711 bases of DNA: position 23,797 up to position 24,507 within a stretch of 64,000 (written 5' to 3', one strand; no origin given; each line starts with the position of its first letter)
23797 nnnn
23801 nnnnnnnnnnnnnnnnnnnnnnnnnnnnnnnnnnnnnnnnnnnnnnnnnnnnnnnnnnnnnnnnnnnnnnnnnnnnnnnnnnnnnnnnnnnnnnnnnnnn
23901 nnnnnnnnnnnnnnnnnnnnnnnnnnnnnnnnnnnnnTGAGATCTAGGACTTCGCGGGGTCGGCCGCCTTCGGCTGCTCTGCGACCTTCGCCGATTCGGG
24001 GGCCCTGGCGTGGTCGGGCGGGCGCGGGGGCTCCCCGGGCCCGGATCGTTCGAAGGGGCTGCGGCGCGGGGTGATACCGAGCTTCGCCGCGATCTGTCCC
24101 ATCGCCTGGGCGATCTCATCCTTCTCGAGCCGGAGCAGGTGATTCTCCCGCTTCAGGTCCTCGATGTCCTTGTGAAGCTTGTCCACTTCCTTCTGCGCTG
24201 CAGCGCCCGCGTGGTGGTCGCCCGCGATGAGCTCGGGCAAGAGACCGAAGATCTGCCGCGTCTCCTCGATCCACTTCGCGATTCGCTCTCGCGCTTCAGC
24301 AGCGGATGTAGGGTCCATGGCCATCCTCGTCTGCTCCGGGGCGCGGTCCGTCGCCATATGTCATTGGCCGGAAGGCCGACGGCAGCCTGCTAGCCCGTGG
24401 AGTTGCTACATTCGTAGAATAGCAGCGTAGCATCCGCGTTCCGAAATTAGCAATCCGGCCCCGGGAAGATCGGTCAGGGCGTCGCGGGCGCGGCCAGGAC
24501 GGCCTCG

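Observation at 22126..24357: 604-aa orphan protein with PREP(V/A)Q tandem repeats, tightly paired with a convergent coiled-coil gene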

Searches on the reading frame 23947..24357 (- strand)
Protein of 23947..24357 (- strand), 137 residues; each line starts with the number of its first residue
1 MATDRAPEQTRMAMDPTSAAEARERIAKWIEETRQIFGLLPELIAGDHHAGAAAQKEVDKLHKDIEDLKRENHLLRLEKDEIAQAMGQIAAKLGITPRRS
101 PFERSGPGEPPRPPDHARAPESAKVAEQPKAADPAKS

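Call 4: search_protein_families(library=pfam, proteins=[window:23947-24357:-], max_evalue=1)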
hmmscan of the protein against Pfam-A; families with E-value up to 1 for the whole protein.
window:23947-24357:- (137 aa): 7 families
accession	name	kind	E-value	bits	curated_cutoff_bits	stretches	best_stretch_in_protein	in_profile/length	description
PF01166.23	TSC22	-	0.018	15.6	30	1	53-79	11-37/57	TSC-22/dip/bun family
PF14662.11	KASH_CCD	-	0.028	14.8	43.3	1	19-90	58-129/191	Coiled-coil region of CCDC155 or KASH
PF24319.2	DUF7491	-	0.06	14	30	1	55-93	34-72/90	Coiled-coil region of unknown function (DUF7491)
PF14645.11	Chibby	-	0.061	13.8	24.8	1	28-79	57-93/114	Chibby family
PF15964.10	CCCAP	-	0.13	11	27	1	48-92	508-552/703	Centrosomal colon cancer autoantigen protein family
PF06156.18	YabA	-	0.16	13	30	1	53-86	19-52/103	Initiation control protein YabA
PF09712.15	PHA_synth_III_E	-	0.25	11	25.7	1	55-75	290-310/311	Poly(R)-hydroxyalkanoic acid synthase subunit (PHA_synth_III_E)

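Call 5: search_protein_families(library=ncbifam, proteins=[window:23947-24357:-], max_evalue=1)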
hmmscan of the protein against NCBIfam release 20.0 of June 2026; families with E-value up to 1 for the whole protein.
window:23947-24357:- (137 aa): 5 families
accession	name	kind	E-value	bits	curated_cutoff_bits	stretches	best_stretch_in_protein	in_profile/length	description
NF047408.1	SA0632_fam_LP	equivalog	0.0084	15.7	70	1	55-82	28-55/68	SA0632 family lipoprotein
TIGR02449.1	TIGR02449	hypoth_equivalog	0.033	14.5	55.4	1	55-81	6-32/65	TIGR02449 family protein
TIGR02209.1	ftsL_broad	equivalog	0.045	13.7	42.45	1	53-83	28-58/85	cell division protein FtsL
NF009640.0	PRK13169.1-1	equivalog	0.054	14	134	1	56-91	22-57/105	DNA replication initiation control protein YabA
NF033516.0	transpos_IS3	equivalog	0.13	11.4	160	1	26-85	31-81/369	IS3 family transposase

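Call 8: search_protein_families(library=padloc, proteins=[window:23947-24357:-], max_evalue=1)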
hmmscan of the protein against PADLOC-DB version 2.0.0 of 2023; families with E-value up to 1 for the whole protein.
window:23947-24357:- (137 aa): 0 families

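Call 9: search_protein_families(library=phrogs, proteins=[window:23947-24357:-], max_evalue=1)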
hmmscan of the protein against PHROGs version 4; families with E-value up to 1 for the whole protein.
window:23947-24357:- (137 aa): 7 families
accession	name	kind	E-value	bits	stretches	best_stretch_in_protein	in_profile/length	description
phrog_6664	-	unknown function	0.004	18.6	1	52-82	55-85/97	-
phrog_3671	-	unknown function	0.095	13.9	1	55-81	42-68/87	-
phrog_276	-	unknown function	0.13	13.3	1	19-89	7-73/99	-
phrog_1555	-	unknown function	0.16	13.2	1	57-82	48-73/98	-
phrog_7303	-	unknown function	0.19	12.8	1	56-89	8-41/80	-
phrog_7330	-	unknown function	0.34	12.2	1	55-93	41-79/82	-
phrog_4211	-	tail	0.46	8.3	1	28-81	1089-1142/2625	tail length tape measure protein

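Call 79: find_homologous_proteins(query=A9, max_evalue=0.001)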
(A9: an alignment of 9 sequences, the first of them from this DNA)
Query A9 (9 sequences) (124 aa, profile of the alignment): 678 proteins with E <= 0.001 among 8000 candidates; the best 120 are listed.
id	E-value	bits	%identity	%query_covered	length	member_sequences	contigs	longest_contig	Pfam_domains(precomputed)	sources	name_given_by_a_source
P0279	2.6e-53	197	38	69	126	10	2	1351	-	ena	-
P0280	1.8e-52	195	37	69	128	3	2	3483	-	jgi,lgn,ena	-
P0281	2.3e-52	194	37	67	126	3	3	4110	-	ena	-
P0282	3.2e-52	194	37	67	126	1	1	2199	-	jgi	-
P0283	4.5e-52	193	37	69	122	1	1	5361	-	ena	-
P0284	8.3e-52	193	37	69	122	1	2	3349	-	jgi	-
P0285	1.1e-51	192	37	69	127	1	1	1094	-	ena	-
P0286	1.3e-51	192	38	69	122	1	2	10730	PF05859.18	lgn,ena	-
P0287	1.3e-51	192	35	69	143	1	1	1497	PF24161.2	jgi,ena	-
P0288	1.5e-51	192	33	69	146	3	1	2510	-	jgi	jgi:septal ring factor EnvC (AmiA/AmiB activator)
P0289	2.5e-51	191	41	69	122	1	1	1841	-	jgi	-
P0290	2.6e-51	191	35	69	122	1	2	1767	-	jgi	jgi:phage shock protein A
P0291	3.0e-51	191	35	69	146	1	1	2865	PF20994.3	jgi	jgi:septal ring factor EnvC (AmiA/AmiB activator)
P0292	3.3e-51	191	35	69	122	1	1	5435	PF05859.18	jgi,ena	-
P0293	3.3e-51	191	36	69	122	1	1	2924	PF05859.18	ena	-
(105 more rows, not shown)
